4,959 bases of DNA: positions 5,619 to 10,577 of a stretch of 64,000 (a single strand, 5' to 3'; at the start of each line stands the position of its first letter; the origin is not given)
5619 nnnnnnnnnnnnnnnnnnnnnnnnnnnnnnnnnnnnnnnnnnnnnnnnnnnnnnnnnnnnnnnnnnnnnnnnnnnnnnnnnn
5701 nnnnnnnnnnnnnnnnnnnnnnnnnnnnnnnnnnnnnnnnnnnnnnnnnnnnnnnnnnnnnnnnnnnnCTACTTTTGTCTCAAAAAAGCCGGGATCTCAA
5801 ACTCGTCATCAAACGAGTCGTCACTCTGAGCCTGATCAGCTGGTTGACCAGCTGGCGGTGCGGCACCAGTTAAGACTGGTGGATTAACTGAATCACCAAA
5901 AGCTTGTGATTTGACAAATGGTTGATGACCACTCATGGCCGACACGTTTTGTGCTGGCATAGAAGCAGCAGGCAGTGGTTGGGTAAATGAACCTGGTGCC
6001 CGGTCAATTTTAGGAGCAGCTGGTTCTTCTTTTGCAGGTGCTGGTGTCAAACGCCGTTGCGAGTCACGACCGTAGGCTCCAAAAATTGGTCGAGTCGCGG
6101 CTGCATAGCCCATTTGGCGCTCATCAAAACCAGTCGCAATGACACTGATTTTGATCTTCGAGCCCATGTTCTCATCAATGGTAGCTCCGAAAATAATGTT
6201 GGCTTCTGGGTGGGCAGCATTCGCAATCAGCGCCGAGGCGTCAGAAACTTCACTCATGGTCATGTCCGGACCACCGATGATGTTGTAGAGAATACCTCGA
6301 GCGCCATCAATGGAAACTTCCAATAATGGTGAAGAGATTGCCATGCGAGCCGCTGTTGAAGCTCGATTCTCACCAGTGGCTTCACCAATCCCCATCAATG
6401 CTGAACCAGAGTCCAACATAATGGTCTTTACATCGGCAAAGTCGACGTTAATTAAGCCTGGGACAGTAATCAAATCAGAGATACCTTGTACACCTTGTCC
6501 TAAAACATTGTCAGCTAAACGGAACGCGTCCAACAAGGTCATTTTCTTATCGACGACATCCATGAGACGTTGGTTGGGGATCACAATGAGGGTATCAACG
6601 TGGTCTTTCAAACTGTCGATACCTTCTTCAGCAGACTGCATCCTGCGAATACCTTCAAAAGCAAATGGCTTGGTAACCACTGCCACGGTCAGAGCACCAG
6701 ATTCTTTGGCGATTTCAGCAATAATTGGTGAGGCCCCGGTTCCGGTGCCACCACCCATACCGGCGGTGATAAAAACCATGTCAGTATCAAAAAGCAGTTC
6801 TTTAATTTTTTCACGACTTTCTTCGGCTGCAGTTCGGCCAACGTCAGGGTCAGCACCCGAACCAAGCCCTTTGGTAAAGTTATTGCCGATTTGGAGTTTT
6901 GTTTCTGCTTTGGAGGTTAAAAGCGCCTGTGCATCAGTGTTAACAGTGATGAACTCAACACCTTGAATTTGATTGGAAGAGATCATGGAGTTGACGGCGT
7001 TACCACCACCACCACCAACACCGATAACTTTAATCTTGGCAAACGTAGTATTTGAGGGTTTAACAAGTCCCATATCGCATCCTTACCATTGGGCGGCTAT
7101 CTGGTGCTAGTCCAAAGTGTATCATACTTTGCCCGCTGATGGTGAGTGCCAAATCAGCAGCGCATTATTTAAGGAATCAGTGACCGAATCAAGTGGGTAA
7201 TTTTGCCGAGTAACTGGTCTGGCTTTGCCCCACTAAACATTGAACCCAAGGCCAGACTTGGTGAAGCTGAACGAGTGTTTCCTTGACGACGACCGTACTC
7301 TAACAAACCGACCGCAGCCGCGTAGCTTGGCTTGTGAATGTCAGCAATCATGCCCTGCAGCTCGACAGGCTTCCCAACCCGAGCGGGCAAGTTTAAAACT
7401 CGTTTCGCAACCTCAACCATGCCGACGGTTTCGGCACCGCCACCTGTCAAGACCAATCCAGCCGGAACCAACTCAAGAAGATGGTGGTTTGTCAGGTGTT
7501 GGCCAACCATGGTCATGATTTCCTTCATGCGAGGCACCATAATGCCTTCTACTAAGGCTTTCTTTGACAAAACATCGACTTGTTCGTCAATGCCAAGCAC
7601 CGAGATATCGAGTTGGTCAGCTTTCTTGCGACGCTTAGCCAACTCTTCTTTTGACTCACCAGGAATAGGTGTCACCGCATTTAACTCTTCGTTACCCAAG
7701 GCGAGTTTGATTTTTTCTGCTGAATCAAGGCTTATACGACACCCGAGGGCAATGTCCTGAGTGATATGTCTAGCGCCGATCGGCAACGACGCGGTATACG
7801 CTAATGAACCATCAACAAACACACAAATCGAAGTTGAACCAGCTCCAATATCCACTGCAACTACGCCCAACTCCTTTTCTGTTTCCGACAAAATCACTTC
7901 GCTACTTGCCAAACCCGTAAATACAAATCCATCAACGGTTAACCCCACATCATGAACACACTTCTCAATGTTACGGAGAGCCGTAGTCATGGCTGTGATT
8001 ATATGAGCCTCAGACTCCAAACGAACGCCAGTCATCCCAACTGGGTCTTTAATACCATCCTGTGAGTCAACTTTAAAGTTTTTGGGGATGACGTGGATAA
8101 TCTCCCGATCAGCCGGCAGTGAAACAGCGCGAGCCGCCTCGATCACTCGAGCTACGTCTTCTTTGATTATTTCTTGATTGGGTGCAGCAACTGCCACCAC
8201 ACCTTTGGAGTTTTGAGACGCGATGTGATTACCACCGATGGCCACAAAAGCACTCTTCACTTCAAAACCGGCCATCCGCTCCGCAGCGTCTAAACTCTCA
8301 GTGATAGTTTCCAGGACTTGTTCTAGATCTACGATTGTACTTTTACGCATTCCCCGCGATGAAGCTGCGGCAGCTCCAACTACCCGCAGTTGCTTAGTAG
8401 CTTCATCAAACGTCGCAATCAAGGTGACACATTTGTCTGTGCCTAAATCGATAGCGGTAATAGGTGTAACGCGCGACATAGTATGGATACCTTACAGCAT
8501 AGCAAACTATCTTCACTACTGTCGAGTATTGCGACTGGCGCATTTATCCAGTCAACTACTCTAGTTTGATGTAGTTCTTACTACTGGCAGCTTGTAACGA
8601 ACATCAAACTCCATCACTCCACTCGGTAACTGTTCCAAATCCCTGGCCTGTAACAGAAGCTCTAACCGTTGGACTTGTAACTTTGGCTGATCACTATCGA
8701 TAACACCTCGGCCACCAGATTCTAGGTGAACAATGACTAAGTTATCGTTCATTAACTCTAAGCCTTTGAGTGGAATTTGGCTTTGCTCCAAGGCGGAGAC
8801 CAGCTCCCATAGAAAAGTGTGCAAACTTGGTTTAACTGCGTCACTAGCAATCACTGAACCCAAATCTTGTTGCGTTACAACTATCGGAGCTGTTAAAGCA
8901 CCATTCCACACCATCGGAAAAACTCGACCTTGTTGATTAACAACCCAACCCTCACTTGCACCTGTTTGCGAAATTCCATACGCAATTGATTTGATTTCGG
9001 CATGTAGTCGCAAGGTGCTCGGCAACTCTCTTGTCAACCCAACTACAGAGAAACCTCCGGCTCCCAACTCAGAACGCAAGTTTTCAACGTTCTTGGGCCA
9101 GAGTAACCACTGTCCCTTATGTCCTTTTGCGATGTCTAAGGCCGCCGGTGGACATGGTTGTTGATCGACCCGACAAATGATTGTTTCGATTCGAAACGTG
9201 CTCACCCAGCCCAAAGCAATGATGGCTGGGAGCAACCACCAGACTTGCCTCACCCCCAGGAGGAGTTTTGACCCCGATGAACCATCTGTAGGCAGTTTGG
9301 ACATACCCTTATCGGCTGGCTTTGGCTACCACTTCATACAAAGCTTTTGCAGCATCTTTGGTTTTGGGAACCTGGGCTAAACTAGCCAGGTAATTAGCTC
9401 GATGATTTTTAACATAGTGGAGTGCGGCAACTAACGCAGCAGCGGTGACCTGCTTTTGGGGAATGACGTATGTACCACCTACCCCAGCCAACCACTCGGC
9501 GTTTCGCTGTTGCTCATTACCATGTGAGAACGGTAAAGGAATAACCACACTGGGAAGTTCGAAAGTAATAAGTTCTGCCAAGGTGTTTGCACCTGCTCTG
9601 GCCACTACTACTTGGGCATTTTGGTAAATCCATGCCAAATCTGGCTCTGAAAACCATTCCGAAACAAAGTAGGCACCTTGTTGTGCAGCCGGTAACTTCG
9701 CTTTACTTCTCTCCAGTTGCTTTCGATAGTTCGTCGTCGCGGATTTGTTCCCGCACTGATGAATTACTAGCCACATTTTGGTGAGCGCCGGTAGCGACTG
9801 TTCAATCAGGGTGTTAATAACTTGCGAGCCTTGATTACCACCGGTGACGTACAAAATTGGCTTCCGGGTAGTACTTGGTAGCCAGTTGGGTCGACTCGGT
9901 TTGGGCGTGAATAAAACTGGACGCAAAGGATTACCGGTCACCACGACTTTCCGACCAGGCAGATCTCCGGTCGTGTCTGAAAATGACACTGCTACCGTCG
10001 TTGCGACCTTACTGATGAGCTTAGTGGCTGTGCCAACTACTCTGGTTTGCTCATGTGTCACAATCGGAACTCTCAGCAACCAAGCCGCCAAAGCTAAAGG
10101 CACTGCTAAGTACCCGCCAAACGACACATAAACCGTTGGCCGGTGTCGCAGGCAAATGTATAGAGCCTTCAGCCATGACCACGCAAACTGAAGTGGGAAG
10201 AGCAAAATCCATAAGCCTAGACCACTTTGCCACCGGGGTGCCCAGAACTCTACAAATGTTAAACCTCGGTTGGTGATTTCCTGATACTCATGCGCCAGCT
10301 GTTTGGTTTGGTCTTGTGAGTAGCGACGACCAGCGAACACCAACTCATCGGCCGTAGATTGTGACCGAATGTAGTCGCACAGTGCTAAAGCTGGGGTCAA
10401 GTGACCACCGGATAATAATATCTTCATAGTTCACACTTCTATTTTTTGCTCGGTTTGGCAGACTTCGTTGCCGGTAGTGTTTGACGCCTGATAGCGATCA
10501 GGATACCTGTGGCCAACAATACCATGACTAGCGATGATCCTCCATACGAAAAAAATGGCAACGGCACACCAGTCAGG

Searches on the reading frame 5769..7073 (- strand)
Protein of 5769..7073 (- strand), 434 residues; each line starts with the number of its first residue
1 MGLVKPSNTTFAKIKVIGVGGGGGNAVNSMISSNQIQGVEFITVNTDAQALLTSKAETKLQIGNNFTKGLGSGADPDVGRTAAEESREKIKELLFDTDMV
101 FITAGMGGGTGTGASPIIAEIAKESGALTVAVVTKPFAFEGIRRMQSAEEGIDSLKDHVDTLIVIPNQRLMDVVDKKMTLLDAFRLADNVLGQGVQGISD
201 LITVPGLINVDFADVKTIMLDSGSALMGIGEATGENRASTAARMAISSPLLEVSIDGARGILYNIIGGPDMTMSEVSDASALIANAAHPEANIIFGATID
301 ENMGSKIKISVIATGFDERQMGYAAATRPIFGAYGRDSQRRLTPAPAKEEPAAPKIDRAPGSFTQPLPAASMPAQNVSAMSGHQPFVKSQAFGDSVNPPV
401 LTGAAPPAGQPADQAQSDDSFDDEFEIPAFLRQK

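Call 31: search_protein_families(library=pfam, proteins=[window:5769-7073:-], max_evalue=0.0001)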
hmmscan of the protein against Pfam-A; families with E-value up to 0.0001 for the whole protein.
window:5769-7073:- (434 aa): 2 families
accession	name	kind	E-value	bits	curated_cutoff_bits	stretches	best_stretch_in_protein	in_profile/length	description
PF00091.31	Tubulin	-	3.4e-52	177.9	33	1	13-174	1-189/190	Tubulin/FtsZ family, GTPase domain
PF12327.13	FtsZ_C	-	2.5e-34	117.9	27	1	223-317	1-95/95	FtsZ family, C-terminal domain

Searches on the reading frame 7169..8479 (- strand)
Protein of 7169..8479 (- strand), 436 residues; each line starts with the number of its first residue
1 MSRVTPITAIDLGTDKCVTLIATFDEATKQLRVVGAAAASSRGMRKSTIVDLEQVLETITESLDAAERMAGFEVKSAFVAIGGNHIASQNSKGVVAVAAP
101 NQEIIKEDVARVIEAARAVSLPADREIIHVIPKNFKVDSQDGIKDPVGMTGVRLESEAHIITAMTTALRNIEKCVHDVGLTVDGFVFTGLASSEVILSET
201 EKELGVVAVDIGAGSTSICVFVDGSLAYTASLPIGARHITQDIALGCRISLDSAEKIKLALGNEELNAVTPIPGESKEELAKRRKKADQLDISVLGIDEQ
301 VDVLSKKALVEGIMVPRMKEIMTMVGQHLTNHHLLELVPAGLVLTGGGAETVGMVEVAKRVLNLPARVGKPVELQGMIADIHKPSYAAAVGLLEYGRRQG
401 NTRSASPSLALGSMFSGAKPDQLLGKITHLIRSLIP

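Call 31: search_protein_families(library=pfam, proteins=[window:7169-8479:-], max_evalue=0.0001)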
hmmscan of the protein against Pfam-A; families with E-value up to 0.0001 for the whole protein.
window:7169-8479:- (436 aa): 5 families
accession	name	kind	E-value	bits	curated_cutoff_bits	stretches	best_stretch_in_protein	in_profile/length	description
PF02491.25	SHS2_FTSA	-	1.7e-32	112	25.4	1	83-162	1-79/79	SHS2 domain inserted in FTSA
PF14450.12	FtsA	-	1.5e-29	103.4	31.8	1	207-391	1-127/127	Cell division protein FtsA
PF11104.14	PilM_2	-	9.4e-07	28.5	27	0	196-259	172-235/340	Type IV pilus assembly protein PilM;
PF06277.17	EutA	-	2.5e-06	27.1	27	0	191-243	131-182/475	Ethanolamine utilisation protein EutA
PF06723.19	MreB_Mbl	-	1.4e-05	24.5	27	1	202-369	143-304/327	MreB/Mbl protein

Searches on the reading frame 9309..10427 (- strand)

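Call 31: search_protein_families(library=pfam, proteins=[window:9309-10427:-], max_evalue=0.0001)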
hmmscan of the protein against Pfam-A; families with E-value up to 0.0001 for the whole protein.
window:9309-10427:- (372 aa): 2 families
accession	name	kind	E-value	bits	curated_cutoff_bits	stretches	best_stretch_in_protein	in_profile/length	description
PF04101.22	Glyco_tran_28_C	-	2.2e-25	90.1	22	1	192-360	2-163/166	Glycosyltransferase family 28 C-terminal domain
PF03033.26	Glyco_transf_28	-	8.8e-18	65.2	26.2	1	6-146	8-138/139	Glycosyltransferase family 28 N-terminal domain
